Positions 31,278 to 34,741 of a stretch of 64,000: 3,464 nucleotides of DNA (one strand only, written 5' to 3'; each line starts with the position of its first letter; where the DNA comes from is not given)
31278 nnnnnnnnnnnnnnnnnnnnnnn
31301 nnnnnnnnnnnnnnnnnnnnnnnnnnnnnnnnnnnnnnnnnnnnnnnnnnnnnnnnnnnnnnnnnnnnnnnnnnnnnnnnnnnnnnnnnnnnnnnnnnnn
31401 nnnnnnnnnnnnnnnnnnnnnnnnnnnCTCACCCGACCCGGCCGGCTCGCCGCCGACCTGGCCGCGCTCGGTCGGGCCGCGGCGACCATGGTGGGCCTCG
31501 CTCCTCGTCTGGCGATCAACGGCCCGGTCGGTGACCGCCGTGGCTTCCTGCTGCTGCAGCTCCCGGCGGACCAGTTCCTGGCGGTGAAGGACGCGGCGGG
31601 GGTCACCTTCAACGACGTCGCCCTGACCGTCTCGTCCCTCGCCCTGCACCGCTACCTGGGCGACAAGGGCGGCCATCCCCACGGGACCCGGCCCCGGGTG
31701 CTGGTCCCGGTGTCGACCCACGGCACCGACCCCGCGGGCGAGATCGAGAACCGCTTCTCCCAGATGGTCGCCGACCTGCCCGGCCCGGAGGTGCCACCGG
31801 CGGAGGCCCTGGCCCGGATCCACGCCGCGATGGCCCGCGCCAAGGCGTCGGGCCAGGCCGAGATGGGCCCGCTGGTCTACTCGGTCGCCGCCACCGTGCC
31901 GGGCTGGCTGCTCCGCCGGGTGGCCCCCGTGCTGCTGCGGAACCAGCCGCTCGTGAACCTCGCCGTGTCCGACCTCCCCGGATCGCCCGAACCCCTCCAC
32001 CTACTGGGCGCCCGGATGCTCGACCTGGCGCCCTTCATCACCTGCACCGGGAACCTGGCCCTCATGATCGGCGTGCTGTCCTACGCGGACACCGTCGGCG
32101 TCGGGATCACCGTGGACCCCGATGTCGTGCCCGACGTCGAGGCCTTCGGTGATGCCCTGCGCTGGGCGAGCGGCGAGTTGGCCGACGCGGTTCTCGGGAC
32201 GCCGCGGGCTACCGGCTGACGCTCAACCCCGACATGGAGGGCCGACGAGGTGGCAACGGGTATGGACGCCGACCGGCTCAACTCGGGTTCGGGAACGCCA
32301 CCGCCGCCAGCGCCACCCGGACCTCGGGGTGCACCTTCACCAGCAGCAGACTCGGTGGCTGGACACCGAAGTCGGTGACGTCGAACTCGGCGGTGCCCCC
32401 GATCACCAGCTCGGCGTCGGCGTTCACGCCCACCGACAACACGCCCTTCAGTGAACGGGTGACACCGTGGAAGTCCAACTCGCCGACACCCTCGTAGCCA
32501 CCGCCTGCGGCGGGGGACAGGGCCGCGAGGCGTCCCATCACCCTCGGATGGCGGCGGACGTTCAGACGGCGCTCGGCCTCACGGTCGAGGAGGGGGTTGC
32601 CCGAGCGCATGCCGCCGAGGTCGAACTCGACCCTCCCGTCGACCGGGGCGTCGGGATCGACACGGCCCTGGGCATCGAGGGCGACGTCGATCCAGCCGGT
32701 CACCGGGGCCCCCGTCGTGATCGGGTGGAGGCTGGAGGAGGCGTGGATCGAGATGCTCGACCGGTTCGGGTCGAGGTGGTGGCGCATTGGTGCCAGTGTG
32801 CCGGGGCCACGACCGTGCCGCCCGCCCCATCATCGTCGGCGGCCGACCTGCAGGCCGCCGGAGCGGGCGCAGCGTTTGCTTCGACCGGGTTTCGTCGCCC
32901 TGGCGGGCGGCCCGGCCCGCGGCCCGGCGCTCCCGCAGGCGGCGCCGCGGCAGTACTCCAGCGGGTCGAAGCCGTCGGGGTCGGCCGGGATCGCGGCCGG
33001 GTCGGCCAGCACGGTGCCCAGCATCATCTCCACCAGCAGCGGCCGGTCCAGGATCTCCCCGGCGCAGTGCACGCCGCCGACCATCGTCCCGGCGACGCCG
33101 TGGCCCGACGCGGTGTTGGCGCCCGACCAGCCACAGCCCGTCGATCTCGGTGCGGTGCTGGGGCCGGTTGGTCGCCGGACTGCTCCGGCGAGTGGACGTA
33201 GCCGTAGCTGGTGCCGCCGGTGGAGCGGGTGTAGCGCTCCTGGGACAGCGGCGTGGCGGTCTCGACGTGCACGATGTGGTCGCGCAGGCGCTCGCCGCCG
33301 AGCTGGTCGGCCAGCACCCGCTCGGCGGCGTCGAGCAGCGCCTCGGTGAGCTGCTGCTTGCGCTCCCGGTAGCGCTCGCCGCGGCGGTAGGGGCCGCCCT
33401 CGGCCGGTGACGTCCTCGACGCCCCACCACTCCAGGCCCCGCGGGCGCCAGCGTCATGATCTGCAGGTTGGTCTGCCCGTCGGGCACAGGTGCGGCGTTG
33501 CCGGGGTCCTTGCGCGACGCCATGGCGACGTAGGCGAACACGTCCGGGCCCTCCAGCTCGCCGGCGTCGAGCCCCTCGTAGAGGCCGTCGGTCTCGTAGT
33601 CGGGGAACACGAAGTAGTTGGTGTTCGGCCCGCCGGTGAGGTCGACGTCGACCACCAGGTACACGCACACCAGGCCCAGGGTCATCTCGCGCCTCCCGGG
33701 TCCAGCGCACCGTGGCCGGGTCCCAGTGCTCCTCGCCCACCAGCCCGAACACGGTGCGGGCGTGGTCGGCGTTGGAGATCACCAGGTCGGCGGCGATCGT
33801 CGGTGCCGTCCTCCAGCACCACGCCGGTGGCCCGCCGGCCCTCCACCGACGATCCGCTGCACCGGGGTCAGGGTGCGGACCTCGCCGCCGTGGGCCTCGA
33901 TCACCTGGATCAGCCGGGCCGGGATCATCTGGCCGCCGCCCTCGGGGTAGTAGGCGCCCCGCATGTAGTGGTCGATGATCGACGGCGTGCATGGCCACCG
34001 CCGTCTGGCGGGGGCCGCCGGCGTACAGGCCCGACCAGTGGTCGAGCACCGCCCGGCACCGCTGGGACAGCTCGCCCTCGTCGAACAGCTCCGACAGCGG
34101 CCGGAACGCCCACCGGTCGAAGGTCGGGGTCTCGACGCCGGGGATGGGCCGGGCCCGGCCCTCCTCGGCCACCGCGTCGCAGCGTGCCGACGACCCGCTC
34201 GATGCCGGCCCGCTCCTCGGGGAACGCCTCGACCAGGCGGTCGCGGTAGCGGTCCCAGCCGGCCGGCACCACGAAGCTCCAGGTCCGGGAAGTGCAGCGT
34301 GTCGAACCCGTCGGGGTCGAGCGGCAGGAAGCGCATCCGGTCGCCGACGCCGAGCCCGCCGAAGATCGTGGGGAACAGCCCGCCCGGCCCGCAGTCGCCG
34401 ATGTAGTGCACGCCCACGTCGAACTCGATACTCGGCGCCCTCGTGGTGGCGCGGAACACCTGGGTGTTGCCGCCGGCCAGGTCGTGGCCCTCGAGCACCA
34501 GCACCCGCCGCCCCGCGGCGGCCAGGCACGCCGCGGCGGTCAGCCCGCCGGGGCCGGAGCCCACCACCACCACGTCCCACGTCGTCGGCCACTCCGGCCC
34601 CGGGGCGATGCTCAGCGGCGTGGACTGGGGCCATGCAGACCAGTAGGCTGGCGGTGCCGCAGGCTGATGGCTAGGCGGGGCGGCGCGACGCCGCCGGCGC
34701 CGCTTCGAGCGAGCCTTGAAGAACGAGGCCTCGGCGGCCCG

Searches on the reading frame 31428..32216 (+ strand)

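Call 44: search_protein_families(library=pfam, max_evalue=0.1, proteins=[window:31428-32216:+])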
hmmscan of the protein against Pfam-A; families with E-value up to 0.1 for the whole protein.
seq(263 aa): 2 families
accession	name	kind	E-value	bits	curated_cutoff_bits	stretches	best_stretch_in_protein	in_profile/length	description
PF06974.18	WS_DGAT_C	-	3.6e-25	89.2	20.7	1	108-244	3-137/145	WS/DGAT C-terminal domain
PF03007.21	WS_DGAT_cat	-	0.005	17.1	23.6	1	15-65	213-263/263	Wax ester synthase/diacylglycerol acyltransferase catalytic domain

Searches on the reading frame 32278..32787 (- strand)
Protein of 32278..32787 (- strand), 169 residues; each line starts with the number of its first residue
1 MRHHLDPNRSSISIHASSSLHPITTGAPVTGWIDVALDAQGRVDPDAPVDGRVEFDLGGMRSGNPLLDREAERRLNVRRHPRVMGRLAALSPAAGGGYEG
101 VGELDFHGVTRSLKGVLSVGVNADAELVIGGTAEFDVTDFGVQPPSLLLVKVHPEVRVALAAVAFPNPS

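Call 44: search_protein_families(library=pfam, max_evalue=0.1, proteins=[window:32281-32787:-])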
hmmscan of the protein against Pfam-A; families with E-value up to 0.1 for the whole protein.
seq(169 aa): 1 family
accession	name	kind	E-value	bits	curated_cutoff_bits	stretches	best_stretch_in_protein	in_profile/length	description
PF04264.18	YceI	-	5e-10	40.4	23.7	1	4-163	2-149/150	YceI-like domain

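Call 67: find_encoding_contigs(protein=window:32278-32787:-, flank=10000, max_places=5)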
Protein window:32278-32787:- (169 aa): no gene with exactly this product is on record in the collection.

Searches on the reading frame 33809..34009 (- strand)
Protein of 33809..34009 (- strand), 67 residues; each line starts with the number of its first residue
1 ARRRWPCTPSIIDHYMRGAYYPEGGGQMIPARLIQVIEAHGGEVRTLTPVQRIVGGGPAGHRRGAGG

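Call 44: search_protein_families(library=pfam, max_evalue=0.1, proteins=[window:33809-34009:-])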
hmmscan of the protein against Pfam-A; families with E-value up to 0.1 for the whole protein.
seq(67 aa): 1 family
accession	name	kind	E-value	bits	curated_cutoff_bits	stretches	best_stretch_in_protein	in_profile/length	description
PF01266.30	DAO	-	0.03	14.3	27.9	1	3-57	126-181/353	FAD dependent oxidoreductase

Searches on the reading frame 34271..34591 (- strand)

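Call 44: search_protein_families(library=pfam, max_evalue=0.1, proteins=[window:34271-34591:-])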
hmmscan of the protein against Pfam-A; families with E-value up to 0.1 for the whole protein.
seq(107 aa): 13 families
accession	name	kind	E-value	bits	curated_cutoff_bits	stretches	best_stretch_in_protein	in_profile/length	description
PF13450.12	NAD_binding_8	-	6.9e-12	45.9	21.9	1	9-66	1-54/68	NAD(P)-binding Rossmann-like domain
PF00890.30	FAD_binding_2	-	1.2e-08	35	20.4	1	6-45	1-40/414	FAD binding domain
PF12831.13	FAD_oxidored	-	8.9e-08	32.3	27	1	6-43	1-38/416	FAD dependent oxidoreductase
PF01266.30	DAO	-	4.4e-07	30.2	27.9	1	6-43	1-39/353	FAD dependent oxidoreductase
PF01593.30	Amino_oxidase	-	9.2e-07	28.9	19.8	1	15-67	2-50/443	Flavin containing amine oxidoreductase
PF01494.25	FAD_binding_3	-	2.6e-06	27.3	22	1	6-38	3-35/349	FAD binding domain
PF01946.23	Thi4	-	6.3e-06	26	26.2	1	5-42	18-56/235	Thi4 family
PF07992.20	Pyr_redox_2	-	6.7e-06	26.2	26.1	1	6-41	2-38/291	Pyridine nucleotide-disulphide oxidoreductase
PF03486.20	HI0933_like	-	8.9e-05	22.5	50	1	6-38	2-34/244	HI0933-like protein Rossmann domain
PF13738.12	Pyr_redox_3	-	0.0019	17.9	30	1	8-38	1-32/305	Pyridine nucleotide-disulphide oxidoreductase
PF01134.28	GIDA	-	0.0056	16.2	22.1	1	6-35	1-29/391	Glucose inhibited division protein A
PF05834.18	Lycopene_cycl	-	0.0072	15.9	23.4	1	6-46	1-44/380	Lycopene cyclase protein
PF00070.33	Pyr_redox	-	0.017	16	22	1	7-37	2-32/82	Pyridine nucleotide-disulphide oxidoreductase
